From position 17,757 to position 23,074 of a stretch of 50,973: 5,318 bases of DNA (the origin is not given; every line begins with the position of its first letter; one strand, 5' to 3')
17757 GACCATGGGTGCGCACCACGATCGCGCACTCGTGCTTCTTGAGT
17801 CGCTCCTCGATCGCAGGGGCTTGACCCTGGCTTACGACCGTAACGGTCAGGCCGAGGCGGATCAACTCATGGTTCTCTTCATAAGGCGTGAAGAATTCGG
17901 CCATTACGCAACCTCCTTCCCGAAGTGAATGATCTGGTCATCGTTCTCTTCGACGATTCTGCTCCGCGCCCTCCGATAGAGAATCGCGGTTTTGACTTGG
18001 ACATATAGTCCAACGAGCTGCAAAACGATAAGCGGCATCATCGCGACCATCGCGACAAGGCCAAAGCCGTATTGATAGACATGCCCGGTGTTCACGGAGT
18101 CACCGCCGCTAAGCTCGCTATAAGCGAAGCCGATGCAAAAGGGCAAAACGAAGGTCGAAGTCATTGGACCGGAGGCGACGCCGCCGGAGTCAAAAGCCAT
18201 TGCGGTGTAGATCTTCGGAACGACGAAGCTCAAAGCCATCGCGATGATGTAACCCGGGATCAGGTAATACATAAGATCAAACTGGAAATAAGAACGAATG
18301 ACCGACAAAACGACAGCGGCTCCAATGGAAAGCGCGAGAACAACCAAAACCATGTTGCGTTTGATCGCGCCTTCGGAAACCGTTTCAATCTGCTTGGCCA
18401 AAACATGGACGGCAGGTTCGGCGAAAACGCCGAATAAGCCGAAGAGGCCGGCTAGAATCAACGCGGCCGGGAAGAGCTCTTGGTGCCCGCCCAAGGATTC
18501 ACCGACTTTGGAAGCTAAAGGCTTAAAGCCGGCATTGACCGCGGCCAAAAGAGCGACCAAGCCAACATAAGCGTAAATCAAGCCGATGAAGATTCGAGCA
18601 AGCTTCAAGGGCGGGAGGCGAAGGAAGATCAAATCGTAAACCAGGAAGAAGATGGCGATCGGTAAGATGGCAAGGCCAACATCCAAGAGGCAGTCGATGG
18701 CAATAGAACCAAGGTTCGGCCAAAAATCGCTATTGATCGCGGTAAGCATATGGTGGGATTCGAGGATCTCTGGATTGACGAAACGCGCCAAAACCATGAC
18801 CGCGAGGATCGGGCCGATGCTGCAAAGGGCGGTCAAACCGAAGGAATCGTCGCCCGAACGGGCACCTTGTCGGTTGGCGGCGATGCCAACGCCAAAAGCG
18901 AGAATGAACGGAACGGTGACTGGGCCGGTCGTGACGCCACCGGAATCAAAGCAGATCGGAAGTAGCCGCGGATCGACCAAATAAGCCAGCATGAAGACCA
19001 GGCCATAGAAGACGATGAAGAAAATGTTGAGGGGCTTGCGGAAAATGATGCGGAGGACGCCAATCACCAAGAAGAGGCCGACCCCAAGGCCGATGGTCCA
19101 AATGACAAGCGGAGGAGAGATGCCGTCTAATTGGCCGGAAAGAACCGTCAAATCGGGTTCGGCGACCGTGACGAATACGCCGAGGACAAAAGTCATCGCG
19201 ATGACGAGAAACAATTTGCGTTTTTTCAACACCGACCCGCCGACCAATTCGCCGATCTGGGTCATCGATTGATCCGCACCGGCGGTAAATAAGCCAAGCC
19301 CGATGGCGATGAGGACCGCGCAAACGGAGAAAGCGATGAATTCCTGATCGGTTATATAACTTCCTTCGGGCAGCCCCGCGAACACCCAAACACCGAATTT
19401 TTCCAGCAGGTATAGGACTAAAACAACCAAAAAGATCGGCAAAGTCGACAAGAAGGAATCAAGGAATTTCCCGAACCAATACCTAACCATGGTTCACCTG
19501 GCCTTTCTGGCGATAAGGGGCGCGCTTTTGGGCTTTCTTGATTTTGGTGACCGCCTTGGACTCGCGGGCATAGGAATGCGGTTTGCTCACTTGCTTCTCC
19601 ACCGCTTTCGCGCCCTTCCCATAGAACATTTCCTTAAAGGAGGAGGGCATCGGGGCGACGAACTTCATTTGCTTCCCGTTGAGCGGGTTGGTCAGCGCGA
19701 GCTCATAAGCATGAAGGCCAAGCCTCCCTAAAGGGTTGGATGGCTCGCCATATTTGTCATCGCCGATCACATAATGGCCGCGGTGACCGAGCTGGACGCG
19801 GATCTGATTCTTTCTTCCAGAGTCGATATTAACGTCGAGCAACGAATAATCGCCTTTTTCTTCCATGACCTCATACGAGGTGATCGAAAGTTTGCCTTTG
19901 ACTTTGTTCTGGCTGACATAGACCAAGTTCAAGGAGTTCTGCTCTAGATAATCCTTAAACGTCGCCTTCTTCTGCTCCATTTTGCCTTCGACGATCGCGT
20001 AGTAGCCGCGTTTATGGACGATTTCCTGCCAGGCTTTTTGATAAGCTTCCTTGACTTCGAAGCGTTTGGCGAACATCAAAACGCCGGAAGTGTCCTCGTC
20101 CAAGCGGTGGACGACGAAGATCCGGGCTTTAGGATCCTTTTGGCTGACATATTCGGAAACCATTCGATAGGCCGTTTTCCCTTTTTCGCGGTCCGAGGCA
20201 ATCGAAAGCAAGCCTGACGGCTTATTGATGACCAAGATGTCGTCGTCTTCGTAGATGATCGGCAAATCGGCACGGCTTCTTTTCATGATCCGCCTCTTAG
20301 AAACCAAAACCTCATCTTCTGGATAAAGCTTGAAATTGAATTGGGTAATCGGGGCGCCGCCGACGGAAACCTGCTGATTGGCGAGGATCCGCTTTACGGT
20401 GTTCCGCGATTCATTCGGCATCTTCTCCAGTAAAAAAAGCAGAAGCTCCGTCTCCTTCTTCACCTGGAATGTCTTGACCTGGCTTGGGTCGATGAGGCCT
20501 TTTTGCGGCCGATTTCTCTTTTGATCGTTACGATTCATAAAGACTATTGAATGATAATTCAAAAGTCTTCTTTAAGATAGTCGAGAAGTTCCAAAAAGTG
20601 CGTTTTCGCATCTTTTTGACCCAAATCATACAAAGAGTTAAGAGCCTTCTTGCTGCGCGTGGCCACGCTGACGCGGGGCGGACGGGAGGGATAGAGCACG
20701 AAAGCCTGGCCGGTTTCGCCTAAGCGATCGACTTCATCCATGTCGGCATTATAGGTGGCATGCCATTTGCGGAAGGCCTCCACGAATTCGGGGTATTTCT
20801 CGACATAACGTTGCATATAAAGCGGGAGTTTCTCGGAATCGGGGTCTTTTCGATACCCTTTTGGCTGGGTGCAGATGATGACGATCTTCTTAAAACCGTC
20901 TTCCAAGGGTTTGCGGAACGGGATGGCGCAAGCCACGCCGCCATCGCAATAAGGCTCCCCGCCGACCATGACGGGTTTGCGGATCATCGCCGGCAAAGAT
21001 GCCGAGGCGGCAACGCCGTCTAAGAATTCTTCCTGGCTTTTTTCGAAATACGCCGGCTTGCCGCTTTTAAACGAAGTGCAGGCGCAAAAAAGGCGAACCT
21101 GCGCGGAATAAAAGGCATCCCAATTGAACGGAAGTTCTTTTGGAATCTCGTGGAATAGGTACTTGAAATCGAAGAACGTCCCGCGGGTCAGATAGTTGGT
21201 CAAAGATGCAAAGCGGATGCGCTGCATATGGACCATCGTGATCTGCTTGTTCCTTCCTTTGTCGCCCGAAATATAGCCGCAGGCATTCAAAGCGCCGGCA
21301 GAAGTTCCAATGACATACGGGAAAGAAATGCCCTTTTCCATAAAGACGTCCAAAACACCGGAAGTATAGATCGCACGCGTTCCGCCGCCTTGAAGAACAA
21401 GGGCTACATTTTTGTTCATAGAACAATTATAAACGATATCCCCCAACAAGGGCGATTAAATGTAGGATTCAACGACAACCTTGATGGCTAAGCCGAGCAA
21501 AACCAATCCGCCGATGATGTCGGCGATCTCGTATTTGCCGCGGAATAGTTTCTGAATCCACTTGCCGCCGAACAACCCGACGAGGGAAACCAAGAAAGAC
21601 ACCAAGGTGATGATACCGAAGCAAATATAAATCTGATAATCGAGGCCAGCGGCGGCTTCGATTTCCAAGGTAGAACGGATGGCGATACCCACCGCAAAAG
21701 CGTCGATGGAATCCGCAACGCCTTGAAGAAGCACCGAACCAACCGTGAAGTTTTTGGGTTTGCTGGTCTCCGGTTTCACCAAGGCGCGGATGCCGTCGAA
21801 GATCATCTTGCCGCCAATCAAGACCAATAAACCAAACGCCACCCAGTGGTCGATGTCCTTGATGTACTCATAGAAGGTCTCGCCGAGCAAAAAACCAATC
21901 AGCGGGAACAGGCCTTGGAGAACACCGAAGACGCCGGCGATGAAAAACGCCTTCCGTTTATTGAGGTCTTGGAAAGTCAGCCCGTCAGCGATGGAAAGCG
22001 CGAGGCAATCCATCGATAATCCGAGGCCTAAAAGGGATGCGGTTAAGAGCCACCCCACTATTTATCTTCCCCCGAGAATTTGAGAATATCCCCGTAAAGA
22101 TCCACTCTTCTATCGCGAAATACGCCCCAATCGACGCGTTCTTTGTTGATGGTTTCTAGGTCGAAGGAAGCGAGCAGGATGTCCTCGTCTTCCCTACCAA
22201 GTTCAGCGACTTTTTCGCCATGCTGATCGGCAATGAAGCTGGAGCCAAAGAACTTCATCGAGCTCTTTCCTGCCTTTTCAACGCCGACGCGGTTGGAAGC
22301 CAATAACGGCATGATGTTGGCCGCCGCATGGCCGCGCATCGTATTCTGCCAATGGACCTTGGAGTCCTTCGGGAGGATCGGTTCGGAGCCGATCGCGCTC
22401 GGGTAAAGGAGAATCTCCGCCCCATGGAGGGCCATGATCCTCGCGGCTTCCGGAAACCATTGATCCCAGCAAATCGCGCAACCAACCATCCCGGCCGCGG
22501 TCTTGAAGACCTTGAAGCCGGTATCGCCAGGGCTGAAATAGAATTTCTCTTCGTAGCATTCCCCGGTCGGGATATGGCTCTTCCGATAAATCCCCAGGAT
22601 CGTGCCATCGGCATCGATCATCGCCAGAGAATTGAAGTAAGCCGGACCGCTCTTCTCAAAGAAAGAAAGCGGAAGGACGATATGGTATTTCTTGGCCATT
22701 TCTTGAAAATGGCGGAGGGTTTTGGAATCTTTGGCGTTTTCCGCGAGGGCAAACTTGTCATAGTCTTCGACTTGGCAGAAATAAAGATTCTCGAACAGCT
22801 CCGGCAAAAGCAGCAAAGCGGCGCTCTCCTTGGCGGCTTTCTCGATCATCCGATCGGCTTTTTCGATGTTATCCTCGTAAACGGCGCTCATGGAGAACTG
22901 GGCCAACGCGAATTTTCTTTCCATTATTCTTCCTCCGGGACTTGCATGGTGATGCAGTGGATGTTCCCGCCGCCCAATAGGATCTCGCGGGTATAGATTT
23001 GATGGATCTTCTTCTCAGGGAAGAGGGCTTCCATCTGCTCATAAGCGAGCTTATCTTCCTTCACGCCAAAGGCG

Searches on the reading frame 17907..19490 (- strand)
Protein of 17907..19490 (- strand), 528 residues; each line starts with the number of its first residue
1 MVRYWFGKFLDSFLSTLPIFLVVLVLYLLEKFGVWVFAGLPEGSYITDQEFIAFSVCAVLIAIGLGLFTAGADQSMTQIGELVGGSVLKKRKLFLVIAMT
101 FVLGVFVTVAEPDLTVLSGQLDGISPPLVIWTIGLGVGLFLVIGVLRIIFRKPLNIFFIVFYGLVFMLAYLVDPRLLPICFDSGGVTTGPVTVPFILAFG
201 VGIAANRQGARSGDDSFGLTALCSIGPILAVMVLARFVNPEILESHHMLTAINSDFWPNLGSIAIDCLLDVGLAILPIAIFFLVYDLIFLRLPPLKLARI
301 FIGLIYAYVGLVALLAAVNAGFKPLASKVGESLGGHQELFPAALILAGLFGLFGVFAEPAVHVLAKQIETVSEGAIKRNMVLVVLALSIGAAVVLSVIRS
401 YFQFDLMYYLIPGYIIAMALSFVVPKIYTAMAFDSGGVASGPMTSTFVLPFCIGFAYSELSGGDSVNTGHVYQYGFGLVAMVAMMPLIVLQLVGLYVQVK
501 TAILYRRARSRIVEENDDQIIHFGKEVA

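Call 55: search_protein_families(library=pfam, max_evalue=0.00001, proteins=[window:17907-19490:-])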
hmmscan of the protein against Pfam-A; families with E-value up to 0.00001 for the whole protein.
window:17907-19490:- (528 aa): 1 family
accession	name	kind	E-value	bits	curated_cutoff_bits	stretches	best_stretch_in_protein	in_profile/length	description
PF07556.16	DUF1538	-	6.3e-113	375.7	22.6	2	49-235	18-209/211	Protein of unknown function (DUF1538)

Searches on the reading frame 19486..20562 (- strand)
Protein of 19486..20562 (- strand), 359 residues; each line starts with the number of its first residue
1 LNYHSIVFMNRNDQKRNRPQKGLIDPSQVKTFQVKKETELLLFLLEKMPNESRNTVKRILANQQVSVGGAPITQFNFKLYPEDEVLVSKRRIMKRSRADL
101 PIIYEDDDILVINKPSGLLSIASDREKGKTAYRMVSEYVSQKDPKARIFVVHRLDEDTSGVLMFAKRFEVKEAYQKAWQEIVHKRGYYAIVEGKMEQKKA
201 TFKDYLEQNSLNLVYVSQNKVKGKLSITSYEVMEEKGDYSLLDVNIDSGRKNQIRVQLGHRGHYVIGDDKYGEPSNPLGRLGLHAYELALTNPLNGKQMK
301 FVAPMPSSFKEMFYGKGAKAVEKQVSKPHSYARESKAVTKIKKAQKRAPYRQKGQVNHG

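Call 74: search_protein_families(library=pfam, max_evalue=0.00001, proteins=[window:19486-20562:-])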
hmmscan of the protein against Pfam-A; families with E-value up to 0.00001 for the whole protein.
window:19486-20562:- (359 aa): 1 family
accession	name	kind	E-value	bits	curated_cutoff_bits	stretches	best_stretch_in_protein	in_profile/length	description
PF00849.27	PseudoU_synth_2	-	3.6e-28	99.1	26.8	1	108-258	1-150/152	RNA pseudouridylate synthase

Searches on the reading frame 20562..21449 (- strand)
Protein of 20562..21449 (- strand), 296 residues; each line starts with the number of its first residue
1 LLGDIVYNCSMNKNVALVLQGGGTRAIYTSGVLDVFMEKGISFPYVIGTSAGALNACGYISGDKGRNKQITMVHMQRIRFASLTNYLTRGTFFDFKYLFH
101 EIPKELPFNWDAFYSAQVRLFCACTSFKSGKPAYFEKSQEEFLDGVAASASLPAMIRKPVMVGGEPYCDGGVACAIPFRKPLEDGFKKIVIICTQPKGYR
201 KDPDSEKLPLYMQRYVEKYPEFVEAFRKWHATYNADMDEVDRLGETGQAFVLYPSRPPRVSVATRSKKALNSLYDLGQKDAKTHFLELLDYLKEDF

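Call 74: search_protein_families(library=pfam, max_evalue=0.00001, proteins=[window:20562-21449:-])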
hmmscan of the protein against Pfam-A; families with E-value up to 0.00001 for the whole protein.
window:20562-21449:- (296 aa): 2 families
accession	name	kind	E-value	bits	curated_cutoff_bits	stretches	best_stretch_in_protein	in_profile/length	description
PF01734.28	Patatin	-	7.2e-25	88.7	27.7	1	17-179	1-188/191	Patatin-like phospholipase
PF19890.4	DUF6363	-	2.2e-16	59.9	26.4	1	219-293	1-75/75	Domain of unknown function (DUF6363)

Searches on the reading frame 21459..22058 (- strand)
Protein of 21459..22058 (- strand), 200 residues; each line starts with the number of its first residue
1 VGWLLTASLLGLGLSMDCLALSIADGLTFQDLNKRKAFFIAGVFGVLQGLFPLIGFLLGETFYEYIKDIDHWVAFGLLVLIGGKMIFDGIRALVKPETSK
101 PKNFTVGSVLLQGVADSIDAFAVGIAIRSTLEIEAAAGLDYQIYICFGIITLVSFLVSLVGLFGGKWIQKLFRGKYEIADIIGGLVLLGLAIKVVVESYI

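Call 74: search_protein_families(library=pfam, max_evalue=0.00001, proteins=[window:21459-22058:-])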
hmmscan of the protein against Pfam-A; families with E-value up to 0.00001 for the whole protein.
window:21459-22058:- (200 aa): 1 family
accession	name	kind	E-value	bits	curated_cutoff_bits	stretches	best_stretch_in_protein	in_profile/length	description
PF02659.21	Mntp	-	3.6e-33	115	24.4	1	32-194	2-151/152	Putative manganese efflux pump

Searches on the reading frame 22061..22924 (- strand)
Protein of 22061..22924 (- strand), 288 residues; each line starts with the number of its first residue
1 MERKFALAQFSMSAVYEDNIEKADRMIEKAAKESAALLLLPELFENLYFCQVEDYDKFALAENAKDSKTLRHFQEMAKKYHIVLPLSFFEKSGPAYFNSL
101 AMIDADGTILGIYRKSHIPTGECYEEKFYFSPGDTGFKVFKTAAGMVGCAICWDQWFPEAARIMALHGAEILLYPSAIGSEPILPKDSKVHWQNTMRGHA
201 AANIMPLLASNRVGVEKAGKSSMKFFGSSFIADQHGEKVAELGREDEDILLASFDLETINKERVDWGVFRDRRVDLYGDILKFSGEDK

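Call 75: search_protein_families(library=pfam, max_evalue=0.00001, proteins=[window:22061-22924:-])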
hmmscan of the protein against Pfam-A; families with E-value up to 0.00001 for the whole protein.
window:22061-22924:- (288 aa): 1 family
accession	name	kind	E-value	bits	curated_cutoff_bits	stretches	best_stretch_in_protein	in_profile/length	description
PF00795.27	CN_hydrolase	-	1e-54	186.1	23.2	1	6-260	3-252/256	Carbon-nitrogen hydrolase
